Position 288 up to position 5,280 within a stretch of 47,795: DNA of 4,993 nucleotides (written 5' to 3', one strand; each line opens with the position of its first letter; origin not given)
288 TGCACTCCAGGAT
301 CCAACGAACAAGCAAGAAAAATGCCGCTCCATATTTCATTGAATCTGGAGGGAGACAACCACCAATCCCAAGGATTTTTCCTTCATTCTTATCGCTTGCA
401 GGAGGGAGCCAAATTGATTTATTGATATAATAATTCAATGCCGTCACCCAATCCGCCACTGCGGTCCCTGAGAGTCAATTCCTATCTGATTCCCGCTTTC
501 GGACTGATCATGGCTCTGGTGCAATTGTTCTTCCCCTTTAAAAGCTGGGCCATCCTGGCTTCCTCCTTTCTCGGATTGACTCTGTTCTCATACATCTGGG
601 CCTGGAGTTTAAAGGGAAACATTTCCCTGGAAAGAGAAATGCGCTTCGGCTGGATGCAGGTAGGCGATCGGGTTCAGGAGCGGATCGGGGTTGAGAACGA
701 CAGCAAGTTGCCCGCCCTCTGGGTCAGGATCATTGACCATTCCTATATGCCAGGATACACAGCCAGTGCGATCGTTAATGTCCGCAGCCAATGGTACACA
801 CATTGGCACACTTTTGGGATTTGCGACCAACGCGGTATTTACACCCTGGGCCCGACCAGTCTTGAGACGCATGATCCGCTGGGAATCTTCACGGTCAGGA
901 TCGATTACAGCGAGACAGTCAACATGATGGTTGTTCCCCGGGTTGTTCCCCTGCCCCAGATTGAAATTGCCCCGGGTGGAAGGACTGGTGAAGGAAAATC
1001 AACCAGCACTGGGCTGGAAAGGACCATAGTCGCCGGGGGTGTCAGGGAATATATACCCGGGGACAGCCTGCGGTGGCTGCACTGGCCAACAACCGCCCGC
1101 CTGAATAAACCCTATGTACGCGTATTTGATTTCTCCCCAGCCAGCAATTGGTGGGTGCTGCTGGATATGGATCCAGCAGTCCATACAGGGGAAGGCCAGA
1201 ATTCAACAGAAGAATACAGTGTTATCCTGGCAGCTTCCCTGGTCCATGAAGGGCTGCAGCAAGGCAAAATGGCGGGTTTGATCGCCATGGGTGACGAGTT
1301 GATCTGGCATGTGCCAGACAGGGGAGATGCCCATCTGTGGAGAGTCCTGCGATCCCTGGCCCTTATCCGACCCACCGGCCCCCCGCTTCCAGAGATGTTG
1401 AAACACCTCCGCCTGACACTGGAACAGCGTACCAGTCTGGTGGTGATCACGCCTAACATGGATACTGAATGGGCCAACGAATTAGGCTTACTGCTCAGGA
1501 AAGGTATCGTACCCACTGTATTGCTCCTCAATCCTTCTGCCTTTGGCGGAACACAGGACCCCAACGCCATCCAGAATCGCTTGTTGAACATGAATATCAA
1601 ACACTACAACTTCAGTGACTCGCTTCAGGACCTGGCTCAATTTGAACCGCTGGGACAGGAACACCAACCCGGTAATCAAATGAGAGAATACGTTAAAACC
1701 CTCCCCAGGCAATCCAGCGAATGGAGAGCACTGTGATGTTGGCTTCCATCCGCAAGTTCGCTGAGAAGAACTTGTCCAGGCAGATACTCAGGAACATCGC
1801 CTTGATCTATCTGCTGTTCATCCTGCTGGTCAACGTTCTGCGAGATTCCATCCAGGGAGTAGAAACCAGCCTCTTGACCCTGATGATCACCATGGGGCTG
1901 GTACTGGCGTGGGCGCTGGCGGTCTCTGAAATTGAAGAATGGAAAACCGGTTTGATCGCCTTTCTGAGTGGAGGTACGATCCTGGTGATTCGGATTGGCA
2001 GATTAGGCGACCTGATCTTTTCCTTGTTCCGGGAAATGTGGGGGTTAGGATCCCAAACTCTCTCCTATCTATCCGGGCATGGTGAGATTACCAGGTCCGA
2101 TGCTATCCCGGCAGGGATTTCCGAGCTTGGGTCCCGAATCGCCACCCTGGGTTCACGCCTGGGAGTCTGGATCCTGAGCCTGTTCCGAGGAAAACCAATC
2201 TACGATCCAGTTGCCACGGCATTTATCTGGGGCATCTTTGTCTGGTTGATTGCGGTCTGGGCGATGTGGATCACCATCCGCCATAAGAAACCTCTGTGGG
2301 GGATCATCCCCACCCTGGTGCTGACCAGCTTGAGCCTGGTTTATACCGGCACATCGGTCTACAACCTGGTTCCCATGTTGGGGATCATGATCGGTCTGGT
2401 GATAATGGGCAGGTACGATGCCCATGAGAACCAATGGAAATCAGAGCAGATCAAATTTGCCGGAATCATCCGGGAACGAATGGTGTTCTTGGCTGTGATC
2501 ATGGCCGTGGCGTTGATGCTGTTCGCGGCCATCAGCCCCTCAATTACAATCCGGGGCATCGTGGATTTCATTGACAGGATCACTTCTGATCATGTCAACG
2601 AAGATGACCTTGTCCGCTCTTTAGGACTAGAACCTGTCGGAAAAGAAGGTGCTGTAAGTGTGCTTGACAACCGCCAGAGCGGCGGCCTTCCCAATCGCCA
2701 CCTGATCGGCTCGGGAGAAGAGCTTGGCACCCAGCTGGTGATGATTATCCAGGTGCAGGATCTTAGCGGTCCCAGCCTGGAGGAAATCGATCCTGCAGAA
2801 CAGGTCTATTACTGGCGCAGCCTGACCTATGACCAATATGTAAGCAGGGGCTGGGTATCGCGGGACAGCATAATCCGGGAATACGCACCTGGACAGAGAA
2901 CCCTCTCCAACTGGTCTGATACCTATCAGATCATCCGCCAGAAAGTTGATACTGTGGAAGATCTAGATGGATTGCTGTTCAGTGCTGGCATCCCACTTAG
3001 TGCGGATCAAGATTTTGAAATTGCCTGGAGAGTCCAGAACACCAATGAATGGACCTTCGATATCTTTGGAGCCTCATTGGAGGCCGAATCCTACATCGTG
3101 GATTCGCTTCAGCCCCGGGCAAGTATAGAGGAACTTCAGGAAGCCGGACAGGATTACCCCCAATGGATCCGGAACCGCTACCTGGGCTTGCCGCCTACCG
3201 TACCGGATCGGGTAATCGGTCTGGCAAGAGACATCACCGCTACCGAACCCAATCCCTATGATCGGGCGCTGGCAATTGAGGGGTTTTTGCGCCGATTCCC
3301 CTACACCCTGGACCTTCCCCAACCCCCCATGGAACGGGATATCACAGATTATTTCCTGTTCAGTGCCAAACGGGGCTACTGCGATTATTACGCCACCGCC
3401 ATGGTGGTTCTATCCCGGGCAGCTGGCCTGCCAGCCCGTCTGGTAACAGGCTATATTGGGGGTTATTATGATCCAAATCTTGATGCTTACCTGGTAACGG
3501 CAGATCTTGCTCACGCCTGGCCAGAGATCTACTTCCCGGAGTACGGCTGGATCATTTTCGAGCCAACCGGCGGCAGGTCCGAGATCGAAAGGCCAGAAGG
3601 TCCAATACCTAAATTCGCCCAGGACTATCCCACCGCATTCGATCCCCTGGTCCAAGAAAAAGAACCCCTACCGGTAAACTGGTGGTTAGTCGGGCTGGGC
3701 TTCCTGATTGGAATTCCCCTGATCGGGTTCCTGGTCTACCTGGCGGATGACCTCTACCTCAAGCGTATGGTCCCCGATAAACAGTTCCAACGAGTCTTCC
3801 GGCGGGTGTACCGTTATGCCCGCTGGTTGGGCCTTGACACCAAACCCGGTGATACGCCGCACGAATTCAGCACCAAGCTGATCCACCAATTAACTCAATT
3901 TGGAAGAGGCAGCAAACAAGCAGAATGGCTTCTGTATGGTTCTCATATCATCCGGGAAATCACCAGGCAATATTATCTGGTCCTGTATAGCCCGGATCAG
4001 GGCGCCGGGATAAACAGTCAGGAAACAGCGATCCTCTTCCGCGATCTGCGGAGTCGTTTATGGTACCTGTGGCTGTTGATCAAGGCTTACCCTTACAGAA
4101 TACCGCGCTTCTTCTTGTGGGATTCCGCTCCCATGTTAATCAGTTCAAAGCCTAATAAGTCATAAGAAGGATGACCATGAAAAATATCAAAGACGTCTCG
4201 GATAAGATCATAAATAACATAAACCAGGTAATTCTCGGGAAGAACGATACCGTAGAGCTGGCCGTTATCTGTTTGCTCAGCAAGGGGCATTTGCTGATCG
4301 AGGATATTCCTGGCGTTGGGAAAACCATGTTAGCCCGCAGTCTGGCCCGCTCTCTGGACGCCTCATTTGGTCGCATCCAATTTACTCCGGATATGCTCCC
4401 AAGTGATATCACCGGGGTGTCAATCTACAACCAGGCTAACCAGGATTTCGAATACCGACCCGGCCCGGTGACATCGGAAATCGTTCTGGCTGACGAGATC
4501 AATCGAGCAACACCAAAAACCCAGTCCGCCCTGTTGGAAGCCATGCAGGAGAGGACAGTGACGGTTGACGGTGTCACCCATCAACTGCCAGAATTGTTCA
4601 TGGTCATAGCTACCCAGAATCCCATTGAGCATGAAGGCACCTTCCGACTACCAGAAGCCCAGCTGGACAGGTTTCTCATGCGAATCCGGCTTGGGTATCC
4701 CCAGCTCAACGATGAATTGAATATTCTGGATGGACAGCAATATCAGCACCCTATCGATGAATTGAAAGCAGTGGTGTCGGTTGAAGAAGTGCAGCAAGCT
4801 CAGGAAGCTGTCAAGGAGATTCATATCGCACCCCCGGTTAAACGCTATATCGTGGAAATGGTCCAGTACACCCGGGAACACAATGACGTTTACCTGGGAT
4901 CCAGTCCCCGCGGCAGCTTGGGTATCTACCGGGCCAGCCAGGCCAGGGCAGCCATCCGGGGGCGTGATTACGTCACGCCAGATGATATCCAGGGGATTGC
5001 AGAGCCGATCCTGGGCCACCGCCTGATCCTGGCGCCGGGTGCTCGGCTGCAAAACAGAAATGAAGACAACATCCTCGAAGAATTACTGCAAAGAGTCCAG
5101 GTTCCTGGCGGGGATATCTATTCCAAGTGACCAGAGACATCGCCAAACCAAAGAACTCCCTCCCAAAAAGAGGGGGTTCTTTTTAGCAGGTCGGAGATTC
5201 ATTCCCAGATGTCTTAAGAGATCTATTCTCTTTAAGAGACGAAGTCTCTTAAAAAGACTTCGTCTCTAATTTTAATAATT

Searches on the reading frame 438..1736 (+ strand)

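Call 5: search_protein_families(library=pfam, proteins=[window:438-1736:+], max_evalue=0.01)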
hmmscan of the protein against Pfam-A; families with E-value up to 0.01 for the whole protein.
window:438-1736:+ (432 aa): 1 family
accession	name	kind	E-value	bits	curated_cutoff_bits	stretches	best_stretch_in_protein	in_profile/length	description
PF01882.25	DUF58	-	1.1e-24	87.3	23.4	1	202-358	2-163/216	Protein of unknown function DUF58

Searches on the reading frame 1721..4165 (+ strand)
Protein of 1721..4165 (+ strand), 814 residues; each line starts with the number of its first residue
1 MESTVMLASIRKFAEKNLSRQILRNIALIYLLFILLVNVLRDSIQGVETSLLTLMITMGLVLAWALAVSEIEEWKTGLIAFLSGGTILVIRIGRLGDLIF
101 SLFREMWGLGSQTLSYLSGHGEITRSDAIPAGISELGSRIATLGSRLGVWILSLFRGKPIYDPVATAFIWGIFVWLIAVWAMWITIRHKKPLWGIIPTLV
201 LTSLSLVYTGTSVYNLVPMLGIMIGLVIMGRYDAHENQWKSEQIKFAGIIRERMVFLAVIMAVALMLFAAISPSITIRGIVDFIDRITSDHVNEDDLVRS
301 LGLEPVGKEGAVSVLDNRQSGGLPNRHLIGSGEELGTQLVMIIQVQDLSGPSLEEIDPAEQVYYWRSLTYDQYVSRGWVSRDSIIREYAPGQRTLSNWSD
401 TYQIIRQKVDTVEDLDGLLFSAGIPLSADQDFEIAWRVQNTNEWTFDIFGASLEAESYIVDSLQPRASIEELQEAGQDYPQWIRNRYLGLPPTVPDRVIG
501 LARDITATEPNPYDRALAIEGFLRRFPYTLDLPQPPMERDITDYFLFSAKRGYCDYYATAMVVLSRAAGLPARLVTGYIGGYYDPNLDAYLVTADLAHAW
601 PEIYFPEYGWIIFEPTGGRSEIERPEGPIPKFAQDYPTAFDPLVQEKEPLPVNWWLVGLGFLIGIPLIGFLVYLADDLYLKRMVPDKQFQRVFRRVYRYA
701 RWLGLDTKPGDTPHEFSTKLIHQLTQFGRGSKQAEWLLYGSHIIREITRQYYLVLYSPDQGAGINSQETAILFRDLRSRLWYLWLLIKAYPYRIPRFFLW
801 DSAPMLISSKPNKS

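Call 5: search_protein_families(library=pfam, proteins=[window:1721-4165:+], max_evalue=0.01)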
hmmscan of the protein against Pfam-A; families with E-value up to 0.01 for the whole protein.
window:1721-4165:+ (814 aa): 1 family
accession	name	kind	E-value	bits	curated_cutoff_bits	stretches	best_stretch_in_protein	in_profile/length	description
PF01841.26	Transglut_core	-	2.4e-25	89.3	23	1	501-615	3-108/108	Transglutaminase-like superfamily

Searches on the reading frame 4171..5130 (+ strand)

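Call 5: search_protein_families(library=pfam, proteins=[window:4171-5130:+], max_evalue=0.01)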
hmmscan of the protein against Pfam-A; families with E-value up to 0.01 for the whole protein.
window:4171-5130:+ (319 aa): 12 families
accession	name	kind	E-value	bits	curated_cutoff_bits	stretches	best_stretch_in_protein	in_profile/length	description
PF07726.17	AAA_3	-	1.4e-64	216.3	27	1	40-170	1-131/131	ATPase family associated with various cellular activities (AAA)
PF17863.7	AAA_lid_2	-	3.8e-23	81.5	22.7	1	233-304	2-73/74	AAA lid domain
PF07728.20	AAA_5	-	2.3e-17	63.7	22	1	47-168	8-139/139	AAA domain (dynein-related subfamily)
PF20030.5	bpMoxR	-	4.8e-12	45.8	27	1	12-186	5-178/205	MoxR domain in the MoxR-vWA-beta-propeller ternary systems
PF00004.35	AAA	-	7.7e-08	33.3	21.2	1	47-175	7-130/131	ATPase family associated with various cellular activities (AAA)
PF00493.29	MCM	-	8.8e-06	25.4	23.3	1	31-153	35-175/224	MCM P-loop domain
PF20720.3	nSTAND3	-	0.00025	21.2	27.2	1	26-62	5-41/155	Novel STAND NTPase 3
PF00158.32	Sigma54_activat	-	0.00027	21.1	20.2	1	37-150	21-142/168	Sigma-54 interaction domain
PF07724.20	AAA_2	-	0.00061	20.3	27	1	39-131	4-105/166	AAA domain (Cdc48 subfamily)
PF01078.27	Mg_chelatase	-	0.00065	19.6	20.3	0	21-60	5-44/207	Magnesium chelatase, subunit ChlI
PF05496.18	RuvB_N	-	0.0023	18.2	27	0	39-130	34-113/159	Holliday junction DNA helicase RuvB P-loop domain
PF13401.12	AAA_22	-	0.0026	18.5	27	1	38-127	5-77/130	AAA domain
